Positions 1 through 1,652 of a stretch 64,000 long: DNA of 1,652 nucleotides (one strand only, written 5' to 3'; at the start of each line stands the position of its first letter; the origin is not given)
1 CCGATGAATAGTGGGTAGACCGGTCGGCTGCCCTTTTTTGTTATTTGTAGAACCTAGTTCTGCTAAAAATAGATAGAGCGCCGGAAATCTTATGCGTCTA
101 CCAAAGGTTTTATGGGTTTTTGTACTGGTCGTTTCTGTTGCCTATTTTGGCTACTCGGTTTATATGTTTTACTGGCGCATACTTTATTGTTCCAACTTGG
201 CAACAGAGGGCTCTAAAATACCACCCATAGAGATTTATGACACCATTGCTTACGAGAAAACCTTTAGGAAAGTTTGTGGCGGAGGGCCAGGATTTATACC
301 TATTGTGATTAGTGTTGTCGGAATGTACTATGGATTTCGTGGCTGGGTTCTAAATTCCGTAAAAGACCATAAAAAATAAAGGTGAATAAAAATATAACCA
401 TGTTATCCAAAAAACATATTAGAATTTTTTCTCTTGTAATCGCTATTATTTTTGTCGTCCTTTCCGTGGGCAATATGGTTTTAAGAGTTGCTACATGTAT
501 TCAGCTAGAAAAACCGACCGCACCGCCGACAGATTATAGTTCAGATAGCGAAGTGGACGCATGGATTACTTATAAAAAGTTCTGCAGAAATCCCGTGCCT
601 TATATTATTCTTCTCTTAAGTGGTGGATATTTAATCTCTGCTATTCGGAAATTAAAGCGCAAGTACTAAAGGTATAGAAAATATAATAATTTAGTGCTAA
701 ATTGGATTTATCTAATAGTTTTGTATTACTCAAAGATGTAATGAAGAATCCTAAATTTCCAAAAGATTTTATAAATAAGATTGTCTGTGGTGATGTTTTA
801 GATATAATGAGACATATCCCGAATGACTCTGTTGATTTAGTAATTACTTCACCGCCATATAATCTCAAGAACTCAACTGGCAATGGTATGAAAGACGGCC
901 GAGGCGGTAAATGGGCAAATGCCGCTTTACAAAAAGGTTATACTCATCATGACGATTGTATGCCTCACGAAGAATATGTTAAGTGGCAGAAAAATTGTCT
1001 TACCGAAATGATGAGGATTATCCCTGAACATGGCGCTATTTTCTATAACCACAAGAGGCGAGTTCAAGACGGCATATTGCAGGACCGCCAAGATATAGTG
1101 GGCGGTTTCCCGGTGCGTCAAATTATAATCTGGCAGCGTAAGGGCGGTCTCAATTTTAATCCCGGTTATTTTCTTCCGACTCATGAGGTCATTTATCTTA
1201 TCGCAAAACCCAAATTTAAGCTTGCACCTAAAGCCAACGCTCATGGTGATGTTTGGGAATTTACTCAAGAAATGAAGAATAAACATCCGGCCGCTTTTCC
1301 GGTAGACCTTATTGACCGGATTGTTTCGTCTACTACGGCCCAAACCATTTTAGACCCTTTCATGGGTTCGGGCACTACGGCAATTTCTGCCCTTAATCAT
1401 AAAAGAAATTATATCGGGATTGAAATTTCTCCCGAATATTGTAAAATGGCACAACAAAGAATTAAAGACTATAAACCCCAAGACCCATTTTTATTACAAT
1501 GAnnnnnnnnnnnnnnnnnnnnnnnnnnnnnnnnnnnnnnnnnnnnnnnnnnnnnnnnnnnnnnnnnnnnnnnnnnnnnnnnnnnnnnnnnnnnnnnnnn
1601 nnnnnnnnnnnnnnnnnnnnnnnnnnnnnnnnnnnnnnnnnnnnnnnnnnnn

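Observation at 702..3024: MvaI/BcnI-like R-M pair translationally coupled to an unknown membrane protein (three-gene operon) downstream of two small membrane proteins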

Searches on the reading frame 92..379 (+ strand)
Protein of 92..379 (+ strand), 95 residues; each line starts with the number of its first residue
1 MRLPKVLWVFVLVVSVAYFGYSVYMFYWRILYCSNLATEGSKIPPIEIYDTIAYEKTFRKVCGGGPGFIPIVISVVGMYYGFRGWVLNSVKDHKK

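Call 4: search_protein_families(library=pfam, proteins=[window:92-379:+], max_evalue=0.1)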
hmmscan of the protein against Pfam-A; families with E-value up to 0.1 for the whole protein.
window:92-379:+ (95 aa): 0 families

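Call 5: search_protein_families(library=padloc, proteins=[window:92-379:+], max_evalue=1)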
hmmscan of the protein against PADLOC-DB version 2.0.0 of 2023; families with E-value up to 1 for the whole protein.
window:92-379:+ (95 aa): 0 families

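Call 6: search_protein_families(library=ncbifam, proteins=[window:92-379:+], max_evalue=1)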
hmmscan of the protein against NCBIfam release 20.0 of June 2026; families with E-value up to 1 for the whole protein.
window:92-379:+ (95 aa): 0 families

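Call 7: search_protein_families(library=phrogs, proteins=[window:92-379:+], max_evalue=1)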
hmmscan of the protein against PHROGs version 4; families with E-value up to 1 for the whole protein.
window:92-379:+ (95 aa): 0 families

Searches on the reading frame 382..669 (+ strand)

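Call 4: search_protein_families(library=pfam, proteins=[window:382-669:+], max_evalue=0.1)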
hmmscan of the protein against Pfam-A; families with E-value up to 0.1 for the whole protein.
window:382-669:+ (95 aa): 0 families

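Call 5: search_protein_families(library=padloc, proteins=[window:382-669:+], max_evalue=1)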
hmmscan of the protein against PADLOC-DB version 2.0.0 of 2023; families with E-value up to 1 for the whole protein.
window:382-669:+ (95 aa): 0 families

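Call 6: search_protein_families(library=ncbifam, proteins=[window:382-669:+], max_evalue=1)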
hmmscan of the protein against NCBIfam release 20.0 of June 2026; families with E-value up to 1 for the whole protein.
window:382-669:+ (95 aa): 3 families
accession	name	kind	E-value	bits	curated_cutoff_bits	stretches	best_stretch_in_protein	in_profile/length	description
TIGR00902.1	2A0127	subfamily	0.0015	17.8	698.9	1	25-78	159-212/388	3-phenylpropionate MFS transporter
TIGR00997.1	ispZ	equivalog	0.013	15.7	165.2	0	58-90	143-175/178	septation protein IspZ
NF046077.1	LPS_M949_RS01915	subfamily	0.11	12.4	60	1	50-72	74-96/154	M949_RS01915 family surface polysaccharide biosynthesis protein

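Call 7: search_protein_families(library=phrogs, proteins=[window:382-669:+], max_evalue=1)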
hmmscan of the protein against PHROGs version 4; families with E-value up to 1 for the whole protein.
window:382-669:+ (95 aa): 4 families
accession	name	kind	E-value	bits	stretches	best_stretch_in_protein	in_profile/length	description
phrog_22307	-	unknown function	0.074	13.7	1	8-65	11-68/191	-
phrog_16686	-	unknown function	0.18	12.9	0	57-75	18-36/61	-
phrog_28109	-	unknown function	0.28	12.2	1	35-56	21-42/63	-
phrog_1027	-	unknown function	0.7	11.1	1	1-33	1-33/81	-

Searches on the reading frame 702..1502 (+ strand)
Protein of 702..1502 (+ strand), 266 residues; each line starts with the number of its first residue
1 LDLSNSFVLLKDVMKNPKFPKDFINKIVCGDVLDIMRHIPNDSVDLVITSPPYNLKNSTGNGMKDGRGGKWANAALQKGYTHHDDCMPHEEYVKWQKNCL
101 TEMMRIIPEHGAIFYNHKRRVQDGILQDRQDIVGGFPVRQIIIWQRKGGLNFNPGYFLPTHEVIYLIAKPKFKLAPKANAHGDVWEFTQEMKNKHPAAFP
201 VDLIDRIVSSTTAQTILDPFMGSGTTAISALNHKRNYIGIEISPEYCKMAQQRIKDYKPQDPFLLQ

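Call 4: search_protein_families(library=pfam, proteins=[window:702-1502:+], max_evalue=0.1)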
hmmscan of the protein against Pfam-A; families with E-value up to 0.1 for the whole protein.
window:702-1502:+ (266 aa): 10 families
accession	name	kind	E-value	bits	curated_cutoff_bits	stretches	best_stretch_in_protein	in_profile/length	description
PF01555.25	N6_N4_Mtase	-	4.7e-41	141.6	26.7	1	44-251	1-220/221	DNA methylase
PF09445.16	Methyltransf_15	-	2.2e-05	24.5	22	1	214-258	2-46/165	RNA cap guanine-N2 methyltransferase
PF02086.21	MethyltransfD12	-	3.3e-05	24.2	22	1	202-258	10-65/253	D12 class N6 adenine-specific DNA methyltransferase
PF01170.24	UPF0020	-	3.6e-05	24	22.3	1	211-251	27-67/197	RMKL-like, methyltransferase domain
PF13649.12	Methyltransf_25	-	0.00083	20.4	27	1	216-259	1-46/97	Methyltransferase domain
PF08241.18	Methyltransf_11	-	0.0025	18.8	21.2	0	221-257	5-41/95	Methyltransferase domain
PF08242.18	Methyltransf_12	-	0.0092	17.1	30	1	222-262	6-48/98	Methyltransferase domain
PF02384.22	N6_Mtase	-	0.046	13.5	20.4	0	26-63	108-144/311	N-6 DNA Methylase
PF03602.21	Cons_hypoth95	-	0.06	13.4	24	0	211-258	40-88/182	Conserved hypothetical protein 95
PF13847.12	Methyltransf_31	-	0.076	13.1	27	0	213-255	4-49/145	Methyltransferase domain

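Call 5: search_protein_families(library=padloc, proteins=[window:702-1502:+], max_evalue=1)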
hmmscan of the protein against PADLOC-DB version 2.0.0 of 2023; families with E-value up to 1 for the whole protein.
window:702-1502:+ (266 aa): 77 families (the best 25 are shown)
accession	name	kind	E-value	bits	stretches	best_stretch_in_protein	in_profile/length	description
PDLC03305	MTase_II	-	8.5e-118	392.8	1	18-255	5-243/513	Type II methyltransferase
PDLC03371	MTase_II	-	1.2e-42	144.2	1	16-258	3-256/260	Type II methyltransferase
PDLC03353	MTase_II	-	5.8e-38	128.9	1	24-256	9-252/260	Type II methyltransferase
PDLC03299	MTase_II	-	1.1e-35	121.5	3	177-255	173-258/296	Type II methyltransferase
PDLC03387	MTase_II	-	9.4e-32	108.3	2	178-256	196-277/289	Type II methyltransferase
PDLC03230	MTase_II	-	1.4e-30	104.8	3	176-254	197-282/360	Type II methyltransferase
PDLC03350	MTase_II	-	2.4e-30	104.1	2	183-258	220-299/312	Type II methyltransferase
PDLC03216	MTase_II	-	1.2e-26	91.6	2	192-262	191-263/364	Type II methyltransferase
PDLC03228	MTase_II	-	7.3e-25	86.1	2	94-255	49-206/227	Type II methyltransferase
PDLC03265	MTase_II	-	1.3e-23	82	2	178-256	248-330/333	Type II methyltransferase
PDLC03738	oMTase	-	1.3e-23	81.3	2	191-261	200-272/376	orphan methyltransferase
PDLC03320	MTase_II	-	7.8e-23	79.1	2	192-258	210-278/289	Type II methyltransferase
PDLC03295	MTase_II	-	5.8e-22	76.5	3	189-256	198-268/292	Type II methyltransferase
PDLC03339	MTase_II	-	8.5e-22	75.4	2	194-256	209-273/399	Type II methyltransferase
PDLC03260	MTase_II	-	4.4e-20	69.9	2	183-255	233-308/349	Type II methyltransferase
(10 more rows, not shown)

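Call 6: search_protein_families(library=ncbifam, proteins=[window:702-1502:+], max_evalue=1)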
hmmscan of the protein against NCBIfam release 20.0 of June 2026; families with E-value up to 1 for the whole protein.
window:702-1502:+ (266 aa): 15 families
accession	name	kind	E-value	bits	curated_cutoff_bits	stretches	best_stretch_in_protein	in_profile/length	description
NF008572.0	PRK11524.1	equivalog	3.6e-25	88.7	292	3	180-256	175-258/294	adenine-specific DNA-methyltransferase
NF050803.1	DnaMtaseCcrMCaul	equivalog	5.8e-25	87.9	830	2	190-261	181-254/350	adenine-specific DNA-methyltransferase CcrM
NF010253.0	PRK13699.1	subfamily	1.3e-23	83.9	244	1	26-255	3-206/226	DNA methyltransferase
TIGR00536.1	hemK_fam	subfamily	0.0005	19.2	115.5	1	205-258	107-162/286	HemK family protein methyltransferase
NF040721.1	Trm14_Arch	equivalog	0.00075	18.7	280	1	26-57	274-303/370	tRNA (guanine(6)-N2)-methyltransferase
TIGR03534.1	RF_mod_PrmC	equivalog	0.0017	17.8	199.1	0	26-67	141-180/253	peptide chain release factor N(5)-glutamine methyltransferase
TIGR01177.1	TIGR01177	hypoth_equivalog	0.0036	16.7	316.55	1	212-261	182-231/330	TIGR01177 family methyltransferase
NF040539.1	AST_met_ArsM_2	exception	0.011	15.6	240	1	191-256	35-103/262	putative arsinothricin biosynthesis methyltransferase ArsM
NF001244.0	PRK00216.1-5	equivalog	0.011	15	216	1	208-261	44-100/236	bifunctional demethylmenaquinone methyltransferase/2-methoxy-6-polyprenyl-1,4-benzoquinol methylase UbiE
NF043040.1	corrin_prot_MT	hypoth_equivalog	0.015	14.7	180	1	206-258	33-87/216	corrinoid protein-associated methyltransferase CpaM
TIGR03533.1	L3_gln_methyl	equivalog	0.047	13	229.7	0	207-260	116-171/284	50S ribosomal protein L3 N(5)-glutamine methyltransferase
TIGR00571.1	dam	subfamily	0.1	12.3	114.85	0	26-61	158-191/267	Dam family site-specific DNA-(adenine-N6)-methyltransferase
NF002909.0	PRK03522.2-1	equivalog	0.11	11.6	553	1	208-257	228-277/374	23S rRNA (uracil(747)-C(5))-methyltransferase RlmC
NF003766.0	PRK05362.1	equivalog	0.18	10.5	256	1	193-235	105-147/396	phosphopentomutase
TIGR02987.1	met_A_Alw26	exception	0.18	10.5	353.5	0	206-233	26-52/523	Alw26I/Eco31I/Esp3I family type II restriction adenine-specific DNA-methyltransferase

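Call 7: search_protein_families(library=phrogs, proteins=[window:702-1502:+], max_evalue=1)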
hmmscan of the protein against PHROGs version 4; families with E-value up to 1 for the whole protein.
window:702-1502:+ (266 aa): 20 families
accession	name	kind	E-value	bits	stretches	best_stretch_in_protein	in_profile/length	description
phrog_67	-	other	2.3e-62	213.1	1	18-260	117-349/743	DNA methyltransferase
phrog_498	-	other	7.5e-29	101.7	1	27-260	203-426/633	DNA methyltransferase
phrog_3008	-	other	3.3e-19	70.1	1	182-258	132-215/244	DNA methyltransferase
phrog_18293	-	other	8.2e-14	52.6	1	183-258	33-111/119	methyltransferase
phrog_6025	-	other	3.3e-13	50.7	2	26-74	13-64/192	DNA methyltransferase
phrog_23148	-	unknown function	3.5e-13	50.9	1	191-262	81-154/165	-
phrog_12517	-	unknown function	5.7e-12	46.4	2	212-258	105-151/316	-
phrog_6952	-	other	1.9e-11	45.2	1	181-259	98-180/181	DNA methyltransferase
phrog_8769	-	other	1.9e-10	41.4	1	213-255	12-54/71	methyltransferase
phrog_18146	-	other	2.8e-09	37.4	2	194-244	48-101/452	DNA methyltransferase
phrog_23085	-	unknown function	5.2e-07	30.4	1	184-260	28-111/138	-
phrog_16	-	DNA, RNA and nucleotide metabolism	1.1e-06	28.2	1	181-255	838-910/986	DNA helicase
phrog_10183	-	other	3.8e-05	23.1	1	173-245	78-148/889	DNA methyltransferase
phrog_2713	-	unknown function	0.00036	20.7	1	29-64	276-311/520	-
phrog_12862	-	unknown function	0.00062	20.7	1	26-56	4-34/149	-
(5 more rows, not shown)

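Call 73: search_solved_structures(query=window:702-1499:+, max_evalue=0.00001)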
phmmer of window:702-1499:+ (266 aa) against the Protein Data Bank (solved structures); distinct sequences matched with E-value up to 0.00001: 12.
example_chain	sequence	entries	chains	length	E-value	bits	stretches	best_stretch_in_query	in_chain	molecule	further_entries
8s9n_A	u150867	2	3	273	1.1e-36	130.1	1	18-258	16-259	DNA cytosine-N4 methyltransferase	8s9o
8s9m_A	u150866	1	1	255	1.1e-35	126.8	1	22-258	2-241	DNA cytosine-N4 methyltransferase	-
9c3u_A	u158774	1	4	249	5.6e-16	62.1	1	192-255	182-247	Methyltransferase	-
8urk_A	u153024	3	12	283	6.2e-16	62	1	192-255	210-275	Methyltransferase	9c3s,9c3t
6pbd_A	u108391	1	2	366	1.3e-15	61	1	193-261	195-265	Modification methylase CcrMI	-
2zie_A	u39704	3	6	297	1.9e-15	60.4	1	176-255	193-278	Putative modification methylase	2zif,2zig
5hek_A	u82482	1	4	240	7.3e-13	51.9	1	191-255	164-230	Adenine specific DNA methyltransferase (DpnA)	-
5hfj_A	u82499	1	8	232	8.8e-13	51.7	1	191-254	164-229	Adenine specific DNA methyltransferase (DpnA)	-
1g60_A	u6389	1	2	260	1.2e-11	48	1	191-251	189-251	Adenine-specific Methyltransferase MboIIA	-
1nw8_A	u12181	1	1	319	3.6e-10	43.1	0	194-254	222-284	MODIFICATION METHYLASE RSRI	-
1eg2_A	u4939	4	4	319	3.8e-10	43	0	194-254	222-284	MODIFICATION METHYLASE RSRI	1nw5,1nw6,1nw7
1boo_A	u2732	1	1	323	1.7e-08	37.6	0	194-256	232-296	PROTEIN (N-4 CYTOSINE-SPECIFIC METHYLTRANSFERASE PVU II)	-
